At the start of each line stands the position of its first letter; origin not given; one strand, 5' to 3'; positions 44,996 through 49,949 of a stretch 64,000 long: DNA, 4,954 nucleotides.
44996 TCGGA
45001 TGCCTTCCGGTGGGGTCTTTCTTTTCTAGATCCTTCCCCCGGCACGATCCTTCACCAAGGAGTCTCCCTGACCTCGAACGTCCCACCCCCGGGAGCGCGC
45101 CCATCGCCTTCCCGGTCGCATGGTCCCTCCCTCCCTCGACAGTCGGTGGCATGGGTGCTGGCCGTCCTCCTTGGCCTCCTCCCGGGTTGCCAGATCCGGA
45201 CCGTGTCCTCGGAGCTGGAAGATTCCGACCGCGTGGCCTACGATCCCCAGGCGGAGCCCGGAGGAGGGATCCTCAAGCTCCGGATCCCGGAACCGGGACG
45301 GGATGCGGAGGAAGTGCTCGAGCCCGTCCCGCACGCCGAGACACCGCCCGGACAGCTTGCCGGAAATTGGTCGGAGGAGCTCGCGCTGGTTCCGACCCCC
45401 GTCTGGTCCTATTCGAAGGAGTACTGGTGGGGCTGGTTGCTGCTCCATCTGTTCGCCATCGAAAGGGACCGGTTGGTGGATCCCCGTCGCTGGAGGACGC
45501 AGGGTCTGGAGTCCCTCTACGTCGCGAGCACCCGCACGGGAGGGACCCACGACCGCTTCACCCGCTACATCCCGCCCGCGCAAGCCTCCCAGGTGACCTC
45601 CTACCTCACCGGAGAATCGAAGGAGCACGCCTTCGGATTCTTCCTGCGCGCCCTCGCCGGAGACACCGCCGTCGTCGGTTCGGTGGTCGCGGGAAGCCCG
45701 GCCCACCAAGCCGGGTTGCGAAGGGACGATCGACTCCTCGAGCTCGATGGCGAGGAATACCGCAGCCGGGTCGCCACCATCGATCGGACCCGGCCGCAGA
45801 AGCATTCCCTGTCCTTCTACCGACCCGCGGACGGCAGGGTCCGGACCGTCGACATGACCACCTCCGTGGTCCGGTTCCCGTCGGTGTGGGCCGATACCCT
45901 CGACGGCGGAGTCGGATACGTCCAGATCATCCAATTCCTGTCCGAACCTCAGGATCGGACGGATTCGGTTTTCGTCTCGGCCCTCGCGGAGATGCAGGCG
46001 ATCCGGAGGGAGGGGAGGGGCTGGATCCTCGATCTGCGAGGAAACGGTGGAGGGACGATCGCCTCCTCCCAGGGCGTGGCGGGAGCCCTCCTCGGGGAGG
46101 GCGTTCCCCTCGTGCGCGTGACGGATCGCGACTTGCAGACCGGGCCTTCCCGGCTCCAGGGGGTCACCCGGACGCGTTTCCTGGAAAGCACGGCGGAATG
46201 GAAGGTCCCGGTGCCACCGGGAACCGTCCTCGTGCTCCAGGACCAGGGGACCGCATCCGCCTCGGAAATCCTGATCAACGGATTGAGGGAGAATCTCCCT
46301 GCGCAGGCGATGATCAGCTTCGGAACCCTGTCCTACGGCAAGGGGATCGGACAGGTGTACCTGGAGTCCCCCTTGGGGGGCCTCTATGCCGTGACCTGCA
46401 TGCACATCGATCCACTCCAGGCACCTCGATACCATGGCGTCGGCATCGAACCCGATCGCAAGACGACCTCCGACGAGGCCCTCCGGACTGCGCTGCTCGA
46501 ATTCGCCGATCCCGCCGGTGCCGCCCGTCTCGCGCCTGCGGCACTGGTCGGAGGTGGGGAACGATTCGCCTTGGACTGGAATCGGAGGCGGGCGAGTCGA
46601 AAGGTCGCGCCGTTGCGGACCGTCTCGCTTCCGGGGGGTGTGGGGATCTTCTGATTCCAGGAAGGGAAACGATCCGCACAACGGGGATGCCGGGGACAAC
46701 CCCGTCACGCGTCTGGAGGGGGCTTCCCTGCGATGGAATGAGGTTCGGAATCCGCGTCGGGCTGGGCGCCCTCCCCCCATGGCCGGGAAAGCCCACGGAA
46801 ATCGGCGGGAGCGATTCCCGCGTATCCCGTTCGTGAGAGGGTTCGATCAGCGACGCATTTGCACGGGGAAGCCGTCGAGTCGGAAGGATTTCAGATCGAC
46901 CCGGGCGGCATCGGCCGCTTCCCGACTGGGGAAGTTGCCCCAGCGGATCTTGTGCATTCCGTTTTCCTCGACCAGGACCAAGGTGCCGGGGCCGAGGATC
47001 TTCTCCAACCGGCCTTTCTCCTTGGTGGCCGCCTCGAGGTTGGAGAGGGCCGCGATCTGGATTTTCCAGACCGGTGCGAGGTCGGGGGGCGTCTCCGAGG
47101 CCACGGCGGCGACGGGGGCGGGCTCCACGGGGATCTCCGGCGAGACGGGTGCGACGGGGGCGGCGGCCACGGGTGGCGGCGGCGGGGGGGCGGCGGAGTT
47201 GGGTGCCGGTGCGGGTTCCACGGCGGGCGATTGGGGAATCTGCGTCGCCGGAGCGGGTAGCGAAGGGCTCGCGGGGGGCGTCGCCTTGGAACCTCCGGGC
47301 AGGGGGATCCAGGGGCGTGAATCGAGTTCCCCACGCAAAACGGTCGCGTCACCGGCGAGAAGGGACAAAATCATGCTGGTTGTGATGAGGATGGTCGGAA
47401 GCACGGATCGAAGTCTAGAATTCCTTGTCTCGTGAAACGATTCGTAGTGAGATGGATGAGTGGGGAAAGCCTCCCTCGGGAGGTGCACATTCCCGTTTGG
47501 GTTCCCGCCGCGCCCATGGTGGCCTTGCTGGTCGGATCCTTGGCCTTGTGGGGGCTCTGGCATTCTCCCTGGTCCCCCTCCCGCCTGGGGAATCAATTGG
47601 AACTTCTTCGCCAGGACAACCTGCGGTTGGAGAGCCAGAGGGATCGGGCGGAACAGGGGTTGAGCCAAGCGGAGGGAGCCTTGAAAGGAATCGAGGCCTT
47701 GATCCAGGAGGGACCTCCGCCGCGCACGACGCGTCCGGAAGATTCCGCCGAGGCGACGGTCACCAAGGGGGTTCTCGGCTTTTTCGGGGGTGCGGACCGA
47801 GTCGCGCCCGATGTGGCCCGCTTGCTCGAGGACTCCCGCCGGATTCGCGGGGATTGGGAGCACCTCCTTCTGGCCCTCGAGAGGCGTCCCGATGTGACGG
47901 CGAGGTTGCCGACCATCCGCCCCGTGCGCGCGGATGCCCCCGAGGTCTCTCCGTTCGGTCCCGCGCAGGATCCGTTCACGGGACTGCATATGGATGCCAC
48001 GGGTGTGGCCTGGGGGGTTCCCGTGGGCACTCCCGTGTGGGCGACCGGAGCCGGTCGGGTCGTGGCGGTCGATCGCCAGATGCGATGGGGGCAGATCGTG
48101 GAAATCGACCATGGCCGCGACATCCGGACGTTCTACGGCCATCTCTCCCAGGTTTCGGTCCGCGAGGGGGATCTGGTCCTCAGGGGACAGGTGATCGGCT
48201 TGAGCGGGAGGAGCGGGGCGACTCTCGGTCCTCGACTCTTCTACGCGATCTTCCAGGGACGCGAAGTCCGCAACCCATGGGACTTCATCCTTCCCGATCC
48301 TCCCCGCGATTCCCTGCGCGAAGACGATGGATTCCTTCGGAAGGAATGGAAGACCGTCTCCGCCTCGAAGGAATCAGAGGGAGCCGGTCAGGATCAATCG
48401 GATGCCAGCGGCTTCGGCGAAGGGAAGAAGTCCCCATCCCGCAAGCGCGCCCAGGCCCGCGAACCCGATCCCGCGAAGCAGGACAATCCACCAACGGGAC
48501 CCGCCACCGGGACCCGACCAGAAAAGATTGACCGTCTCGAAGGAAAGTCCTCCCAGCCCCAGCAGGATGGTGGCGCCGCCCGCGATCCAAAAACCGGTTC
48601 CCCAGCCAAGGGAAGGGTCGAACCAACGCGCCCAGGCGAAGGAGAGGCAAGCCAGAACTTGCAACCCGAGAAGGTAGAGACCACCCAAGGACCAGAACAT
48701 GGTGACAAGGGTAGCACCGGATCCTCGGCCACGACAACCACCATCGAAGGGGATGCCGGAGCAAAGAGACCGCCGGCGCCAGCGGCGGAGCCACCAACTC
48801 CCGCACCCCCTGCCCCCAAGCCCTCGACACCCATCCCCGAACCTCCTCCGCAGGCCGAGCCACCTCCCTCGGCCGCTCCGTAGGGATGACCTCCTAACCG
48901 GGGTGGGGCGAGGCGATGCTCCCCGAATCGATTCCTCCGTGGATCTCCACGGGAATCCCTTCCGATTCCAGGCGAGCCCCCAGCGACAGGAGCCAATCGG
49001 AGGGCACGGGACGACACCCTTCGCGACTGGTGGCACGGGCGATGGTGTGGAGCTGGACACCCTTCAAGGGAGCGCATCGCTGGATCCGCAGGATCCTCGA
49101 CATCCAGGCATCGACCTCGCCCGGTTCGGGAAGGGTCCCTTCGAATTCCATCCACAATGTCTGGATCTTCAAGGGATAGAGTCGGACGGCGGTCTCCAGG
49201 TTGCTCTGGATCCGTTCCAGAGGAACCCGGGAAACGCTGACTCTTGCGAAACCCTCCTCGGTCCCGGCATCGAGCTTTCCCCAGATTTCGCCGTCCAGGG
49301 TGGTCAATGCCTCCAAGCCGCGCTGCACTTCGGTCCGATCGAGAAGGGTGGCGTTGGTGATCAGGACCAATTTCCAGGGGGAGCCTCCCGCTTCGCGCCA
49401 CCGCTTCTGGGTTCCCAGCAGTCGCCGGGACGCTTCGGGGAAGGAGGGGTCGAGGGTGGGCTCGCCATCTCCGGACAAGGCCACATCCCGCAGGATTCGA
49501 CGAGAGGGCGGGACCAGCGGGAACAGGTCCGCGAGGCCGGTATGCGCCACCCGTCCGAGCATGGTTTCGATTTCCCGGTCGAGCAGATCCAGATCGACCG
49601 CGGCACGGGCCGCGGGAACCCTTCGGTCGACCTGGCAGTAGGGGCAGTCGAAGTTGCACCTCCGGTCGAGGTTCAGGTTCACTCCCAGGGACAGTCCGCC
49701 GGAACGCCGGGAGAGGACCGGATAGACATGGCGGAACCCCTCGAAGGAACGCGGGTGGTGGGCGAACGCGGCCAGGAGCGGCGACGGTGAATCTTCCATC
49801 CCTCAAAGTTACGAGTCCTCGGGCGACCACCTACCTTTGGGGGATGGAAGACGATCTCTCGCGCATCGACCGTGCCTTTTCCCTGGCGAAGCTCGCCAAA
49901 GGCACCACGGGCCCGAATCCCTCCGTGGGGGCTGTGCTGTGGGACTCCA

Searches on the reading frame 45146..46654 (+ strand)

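Call 67: search_protein_families(library=pfam, proteins=[window:45146-46654:+], max_evalue=0.0001)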
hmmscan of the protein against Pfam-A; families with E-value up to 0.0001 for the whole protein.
window:45146-46654:+ (502 aa): 3 families
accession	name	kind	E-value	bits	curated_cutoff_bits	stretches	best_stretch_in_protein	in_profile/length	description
PF03572.23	Peptidase_S41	-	2e-20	73.5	24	1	256-439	2-164/165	Peptidase family S41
PF17820.7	PDZ_6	-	1.6e-07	31.4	27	1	176-205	1-30/54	PDZ domain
PF00595.29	PDZ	-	3.9e-05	24.4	23.2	0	159-206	8-58/81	PDZ domain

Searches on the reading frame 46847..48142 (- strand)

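Call 67: search_protein_families(library=pfam, proteins=[window:46847-48142:-], max_evalue=0.0001)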
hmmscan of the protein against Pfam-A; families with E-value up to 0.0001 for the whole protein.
window:46847-48142:- (431 aa): 1 family
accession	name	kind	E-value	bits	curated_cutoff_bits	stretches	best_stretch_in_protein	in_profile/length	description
PF05036.18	SPOR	-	2.1e-09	38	21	1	359-427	5-75/76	SPOR domain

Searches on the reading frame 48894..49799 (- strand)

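Call 87: search_protein_families(library=pfam, proteins=[window:48894-49799:-], max_evalue=0.0001)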
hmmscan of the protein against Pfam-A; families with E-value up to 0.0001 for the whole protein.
window:48894-49799:- (301 aa): 1 family
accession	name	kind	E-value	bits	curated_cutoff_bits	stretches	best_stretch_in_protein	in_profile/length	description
PF04055.27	Radical_SAM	-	2.7e-07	31.4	29.5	1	46-207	5-139/166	Radical SAM superfamily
